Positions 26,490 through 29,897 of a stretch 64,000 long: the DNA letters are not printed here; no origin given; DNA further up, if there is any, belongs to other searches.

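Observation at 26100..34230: An 8-kb accessory island inserted between the amidase gene and the AmmeMemo/tgt genes, bounded by an IS3 OrfA remnant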

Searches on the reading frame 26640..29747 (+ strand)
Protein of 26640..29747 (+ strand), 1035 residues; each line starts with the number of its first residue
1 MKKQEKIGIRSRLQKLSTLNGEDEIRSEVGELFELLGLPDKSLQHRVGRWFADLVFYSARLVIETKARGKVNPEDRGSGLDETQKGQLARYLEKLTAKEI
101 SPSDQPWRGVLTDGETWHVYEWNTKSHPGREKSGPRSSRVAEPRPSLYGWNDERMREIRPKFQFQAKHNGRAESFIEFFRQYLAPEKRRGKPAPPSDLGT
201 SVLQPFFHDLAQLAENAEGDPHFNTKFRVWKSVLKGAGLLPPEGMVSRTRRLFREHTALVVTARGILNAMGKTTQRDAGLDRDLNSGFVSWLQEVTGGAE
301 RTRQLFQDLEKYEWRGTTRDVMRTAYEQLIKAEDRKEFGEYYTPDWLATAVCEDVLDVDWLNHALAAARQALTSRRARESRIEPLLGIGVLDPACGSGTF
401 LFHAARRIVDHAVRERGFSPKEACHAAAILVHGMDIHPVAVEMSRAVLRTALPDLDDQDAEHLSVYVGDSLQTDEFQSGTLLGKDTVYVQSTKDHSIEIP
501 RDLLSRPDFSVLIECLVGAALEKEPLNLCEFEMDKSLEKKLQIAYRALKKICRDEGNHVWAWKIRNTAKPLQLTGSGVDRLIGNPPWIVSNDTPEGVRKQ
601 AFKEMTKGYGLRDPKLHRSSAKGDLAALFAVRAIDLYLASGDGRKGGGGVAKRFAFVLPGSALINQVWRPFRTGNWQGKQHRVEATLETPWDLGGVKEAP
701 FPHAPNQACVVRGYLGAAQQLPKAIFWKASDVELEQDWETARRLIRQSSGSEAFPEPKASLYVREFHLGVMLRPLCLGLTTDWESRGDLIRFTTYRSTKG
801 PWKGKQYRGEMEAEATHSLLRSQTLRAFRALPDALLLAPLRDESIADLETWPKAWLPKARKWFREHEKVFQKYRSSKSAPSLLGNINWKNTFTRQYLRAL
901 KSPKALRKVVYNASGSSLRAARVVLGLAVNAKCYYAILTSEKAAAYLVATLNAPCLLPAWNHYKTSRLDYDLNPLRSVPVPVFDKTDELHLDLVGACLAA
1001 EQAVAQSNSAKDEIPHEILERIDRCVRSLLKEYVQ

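Call 3: search_protein_families(library=pfam, proteins=[window:26640-29747:+], max_evalue=0.01)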
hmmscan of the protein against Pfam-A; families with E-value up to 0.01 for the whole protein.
window:26640-29747:+ (1035 aa): 6 families
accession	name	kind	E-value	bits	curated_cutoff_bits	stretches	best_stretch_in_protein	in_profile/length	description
PF02384.22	N6_Mtase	-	2.5e-08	34.1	20.4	1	318-477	2-121/311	N-6 DNA Methylase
PF01170.24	UPF0020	-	0.00019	21.7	22.3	0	390-451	32-99/197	RMKL-like, methyltransferase domain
PF20464.3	MmeI_N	-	0.00026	21.8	27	1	25-125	23-125/181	MmeI, N-terminal domain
PF20473.4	MmeI_Mtase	-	0.0019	17.9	27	1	384-445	17-79/259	MmeI, DNA-methyltransferase domain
PF07669.17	Eco57I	-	0.0054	17.3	25.3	0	432-636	4-123/171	Eco57I restriction-modification methylase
PF13847.12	Methyltransf_31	-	0.0083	16.3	27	0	390-449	7-49/145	Methyltransferase domain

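Call 5: search_protein_families(library=padloc, proteins=[window:26640-29747:+], max_evalue=0.01)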
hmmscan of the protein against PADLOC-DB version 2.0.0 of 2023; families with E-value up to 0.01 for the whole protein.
window:26640-29747:+ (1035 aa): 33 families (the best 25 are shown)
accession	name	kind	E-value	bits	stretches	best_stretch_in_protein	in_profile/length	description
PDLC03630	REase_MTase_IIG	-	1.6e-47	160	2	280-641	304-670/1100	Type IIG restriction enzyme-methyltransferase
PDLC03580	REase_II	-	6.8e-21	71.8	1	315-609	355-647/1112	Type II restriction enzyme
PDLC04134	mad2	-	1.8e-12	44.9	1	300-477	232-354/492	mads_2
PDLC03338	MTase_II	-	2.3e-12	44.4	1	390-477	158-244/604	Type II methyltransferase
PDLC02529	PglX|PglXI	-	1e-11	41.3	1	386-474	227-322/1189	PglX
PDLC02643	DrmMI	-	4.3e-11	39.4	1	328-412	545-626/1347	DrmMI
PDLC03625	REase_MTase_IIG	-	1.7e-10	37.3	1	317-641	384-687/1109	Type IIG restriction enzyme-methyltransferase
PDLC03026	MTase_I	-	1.1e-07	29.4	1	382-474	159-247/487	Type I methyltransferase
PDLC03598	REase_MTase_IIG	-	3.3e-07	26.6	1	302-407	276-381/912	Type IIG restriction enzyme-methyltransferase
PDLC03335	MTase_II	-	1.1e-06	25.6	1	388-473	104-184/607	Type II methyltransferase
PDLC03627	REase_MTase_IIG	-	1.4e-06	24.4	1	307-405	318-425/1136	Type IIG restriction enzyme-methyltransferase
PDLC03617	REase_MTase_IIG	-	4.3e-06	22.7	1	383-477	222-323/1183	Type IIG restriction enzyme-methyltransferase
PDLC03599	REase_MTase_IIG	-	6.9e-06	22.2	1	313-450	280-424/959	Type IIG restriction enzyme-methyltransferase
PDLC03021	MTase_I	-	7.1e-06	23.1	1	381-444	179-241/491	Type I methyltransferase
PDLC03631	REase_MTase_IIG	-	1.2e-05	21.4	1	308-477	276-436/1086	Type IIG restriction enzyme-methyltransferase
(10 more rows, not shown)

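Call 6: search_protein_families(library=ncbifam, proteins=[window:26640-29747:+], max_evalue=0.01)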
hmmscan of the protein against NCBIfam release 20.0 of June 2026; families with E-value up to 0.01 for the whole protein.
window:26640-29747:+ (1035 aa): 3 families
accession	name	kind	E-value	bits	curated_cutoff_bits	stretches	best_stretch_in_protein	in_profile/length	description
NF033451.1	BREX_2_MTaseX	equivalog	5.1e-09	34.4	400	1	385-476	222-320/1185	BREX-2 system adenine-specific DNA-methyltransferase PglX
NF047738.1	antiphage_MADS2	equivalog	1.1e-07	30.6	720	1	305-351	277-323/654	methylation-associated defense system DNA methyltransferase MAD2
NF033455.1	BREX_6_MTaseX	exception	0.0082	13.7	900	0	382-448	324-396/1319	BREX-6 system adenine-specific DNA-methyltransferase PglX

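Call 24: find_homologous_proteins(query=window:26640-29747:+, max_evalue=1e-10)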
Query window:26640-29747:+ (1035 aa): 3161 proteins with E <= 1e-10 among 8000 candidates; the best 120 are listed.
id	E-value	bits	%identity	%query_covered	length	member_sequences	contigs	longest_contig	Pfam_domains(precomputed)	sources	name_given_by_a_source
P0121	0.0e+0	2397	100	100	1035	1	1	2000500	PF02384.23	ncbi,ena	-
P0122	0.0e+0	1213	57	100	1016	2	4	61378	PF02384.23,PF01170.25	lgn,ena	-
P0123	1.9e-279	948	47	100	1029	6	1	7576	-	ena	-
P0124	1.4e-276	939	46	100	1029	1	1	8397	-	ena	-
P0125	5.7e-276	937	47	100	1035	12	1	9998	-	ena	-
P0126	7.5e-276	936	47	100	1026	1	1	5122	-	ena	-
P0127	2.1e-273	928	47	100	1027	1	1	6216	-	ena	-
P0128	1.9e-272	925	46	100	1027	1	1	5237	PF02384.23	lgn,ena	-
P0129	7.2e-272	923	47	100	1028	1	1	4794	-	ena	-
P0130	4.1e-266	904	46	99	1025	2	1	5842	-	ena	-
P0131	6.9e-250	850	45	100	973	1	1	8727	-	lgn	-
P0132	9.7e-241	820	51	45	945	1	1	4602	PF02384.23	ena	-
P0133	2.7e-235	802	43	100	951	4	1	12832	PF20473.5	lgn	-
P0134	3.1e-229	782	49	75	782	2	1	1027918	-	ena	-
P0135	6.5e-197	675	37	96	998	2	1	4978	PF02384.23,PF07669.18,PF01170.25,PF20473.5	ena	-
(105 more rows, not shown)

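Call 25: find_encoding_contigs(protein=P0121, flank=10000, max_places=3)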
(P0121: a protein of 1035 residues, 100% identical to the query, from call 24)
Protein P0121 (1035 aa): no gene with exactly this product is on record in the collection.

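Call 26: find_encoding_contigs(protein=P0122, flank=8000, max_places=4)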
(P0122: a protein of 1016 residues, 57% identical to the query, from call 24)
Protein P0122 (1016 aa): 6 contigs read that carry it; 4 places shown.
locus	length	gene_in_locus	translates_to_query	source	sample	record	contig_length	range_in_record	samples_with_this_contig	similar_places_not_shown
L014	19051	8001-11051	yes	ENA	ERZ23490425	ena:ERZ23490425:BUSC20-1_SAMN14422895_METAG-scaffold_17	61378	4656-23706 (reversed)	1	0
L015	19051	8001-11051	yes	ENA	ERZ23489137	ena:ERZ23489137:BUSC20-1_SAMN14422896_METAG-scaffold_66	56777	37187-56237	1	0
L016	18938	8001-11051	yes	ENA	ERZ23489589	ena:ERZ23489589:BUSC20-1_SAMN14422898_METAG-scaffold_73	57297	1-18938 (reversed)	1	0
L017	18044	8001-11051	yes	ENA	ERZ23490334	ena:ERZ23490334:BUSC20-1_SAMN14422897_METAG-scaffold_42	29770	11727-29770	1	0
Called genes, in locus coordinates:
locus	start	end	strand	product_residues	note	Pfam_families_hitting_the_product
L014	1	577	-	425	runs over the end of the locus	PF05977:MFS_3 (weak), PF07690:MFS_1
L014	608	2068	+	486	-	PF00224:PK, PF02887:PK_C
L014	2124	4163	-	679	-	PF03030:H_PPase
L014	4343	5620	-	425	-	PF00365:PFK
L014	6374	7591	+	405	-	PF02353:CMAS, PF13489:Methyltransf_23 (weak), PF08241:Methyltransf_11 (weak), PF08242:Methyltransf_12 (faint), PF13649:Methyltransf_25 (weak)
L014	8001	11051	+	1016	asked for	PF02384:N6_Mtase, PF01170:UPF0020 (faint)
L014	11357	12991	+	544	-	PF01435:Peptidase_M48, PF14559:TPR_19 (faint), PF13428:TPR_14 (faint)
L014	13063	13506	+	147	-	PF13501:SoxY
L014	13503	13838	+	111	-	PF08770:SoxZ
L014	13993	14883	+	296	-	PF01551:Peptidase_M23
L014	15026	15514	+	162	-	PF02945:Endonuclease_7 (weak), PF01844:HNH, PF14279:HNH_5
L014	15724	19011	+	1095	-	PF00133:tRNA-synt_1, PF09334:tRNA-synt_1g (weak), PF08264:Anticodon_1, PF19302:DUF5915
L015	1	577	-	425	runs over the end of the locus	PF05977:MFS_3 (weak), PF07690:MFS_1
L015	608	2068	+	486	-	PF00224:PK, PF02887:PK_C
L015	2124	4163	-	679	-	PF03030:H_PPase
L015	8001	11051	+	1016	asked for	PF02384:N6_Mtase, PF01170:UPF0020 (faint)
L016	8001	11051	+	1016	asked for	PF02384:N6_Mtase, PF01170:UPF0020 (faint)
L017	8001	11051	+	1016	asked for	PF02384:N6_Mtase, PF01170:UPF0020 (faint)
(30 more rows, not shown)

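Call 27: search_solved_structures(query=window:26640-29747:+, max_evalue=0.01, show_alignments=2)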
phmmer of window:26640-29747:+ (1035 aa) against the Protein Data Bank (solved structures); distinct sequences matched with E-value up to 0.01: 0.

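Call 49: search_solved_structures(query=A2, max_evalue=0.01)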
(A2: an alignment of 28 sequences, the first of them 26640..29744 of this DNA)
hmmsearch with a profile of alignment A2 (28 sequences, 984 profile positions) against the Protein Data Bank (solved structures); distinct sequences matched with E-value up to 0.01: 10.
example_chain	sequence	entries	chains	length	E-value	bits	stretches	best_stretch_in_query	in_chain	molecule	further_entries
7qw5_A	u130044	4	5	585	2.7e-07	32.2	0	307-368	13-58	Modification methylase BseCI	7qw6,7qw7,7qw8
5hr4_C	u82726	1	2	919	4.1e-07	31.6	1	278-370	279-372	MmeI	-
8w0p_A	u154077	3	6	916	2.1e-06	29.3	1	291-396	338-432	RM.BsaXI | site-specific DNA-methyltransferase (adenine-specific)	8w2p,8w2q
7vru_A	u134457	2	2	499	4.9e-05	24.7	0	545-720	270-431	Site-specific DNA-methyltransferase (adenine-specific)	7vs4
7lo5_A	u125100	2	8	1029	0.0001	23.6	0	540-639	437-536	Site-specific DNA-methyltransferase (adenine-specific)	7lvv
7lni_A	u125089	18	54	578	0.00025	22.4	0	543-688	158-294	Site-specific DNA-methyltransferase (adenine-specific)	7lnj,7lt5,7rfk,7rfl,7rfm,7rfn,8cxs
8cxz_A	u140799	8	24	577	0.00025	22.4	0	543-688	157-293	Site-specific DNA-methyltransferase (adenine-specific)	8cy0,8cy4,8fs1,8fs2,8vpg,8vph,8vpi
8c45_A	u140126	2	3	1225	0.00029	22.2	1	338-557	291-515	site-specific DNA-methyltransferase (adenine-specific)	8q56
9ewz_C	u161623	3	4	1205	0.0037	18.5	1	337-433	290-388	Adenine-specific methyltransferase BrxX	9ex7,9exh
8zek_A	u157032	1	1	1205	0.0061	17.8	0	337-412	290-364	site-specific DNA-methyltransferase (adenine-specific)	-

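Call 61: find_related_loci(query=A2, collection=viral_contigs, flank=6000)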
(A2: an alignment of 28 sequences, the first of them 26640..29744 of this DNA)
Query A2 (1035 aa) in viral_contigs; peptide patterns used: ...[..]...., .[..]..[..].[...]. (x = any residue, [..] = any of these).
302 stretches matched a pattern; 104 encode a relative of the query (tblastn E <= 1e-3); the best 80 are kept; 80 distinct loci.
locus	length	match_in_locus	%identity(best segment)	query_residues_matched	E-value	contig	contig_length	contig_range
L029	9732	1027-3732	23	99-1032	9e-40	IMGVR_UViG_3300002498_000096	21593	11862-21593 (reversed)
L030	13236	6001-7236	30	264-697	4e-35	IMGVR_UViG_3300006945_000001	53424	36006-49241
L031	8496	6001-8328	23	246-990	2e-32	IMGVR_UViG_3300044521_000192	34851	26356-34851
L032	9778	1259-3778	23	197-993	2e-32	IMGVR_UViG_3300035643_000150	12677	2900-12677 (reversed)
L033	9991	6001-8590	27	207-1032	3e-27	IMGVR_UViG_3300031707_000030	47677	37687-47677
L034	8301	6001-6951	30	316-646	1e-25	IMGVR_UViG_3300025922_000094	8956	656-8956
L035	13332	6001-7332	26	290-744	8e-26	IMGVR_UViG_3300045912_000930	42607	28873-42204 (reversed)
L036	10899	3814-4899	26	319-710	6e-25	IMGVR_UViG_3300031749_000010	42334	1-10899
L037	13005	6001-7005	29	317-654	7e-25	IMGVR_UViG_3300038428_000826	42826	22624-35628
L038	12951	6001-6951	31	317-646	2e-23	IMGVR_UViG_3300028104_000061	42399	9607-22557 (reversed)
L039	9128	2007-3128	27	279-646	1e-18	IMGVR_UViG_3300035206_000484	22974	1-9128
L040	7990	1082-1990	24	324-673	9e-16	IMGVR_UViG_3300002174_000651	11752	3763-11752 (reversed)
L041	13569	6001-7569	23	303-840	2e-24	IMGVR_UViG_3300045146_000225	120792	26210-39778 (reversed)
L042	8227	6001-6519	25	286-485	1e-12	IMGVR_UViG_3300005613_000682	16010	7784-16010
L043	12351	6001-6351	35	330-448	6e-11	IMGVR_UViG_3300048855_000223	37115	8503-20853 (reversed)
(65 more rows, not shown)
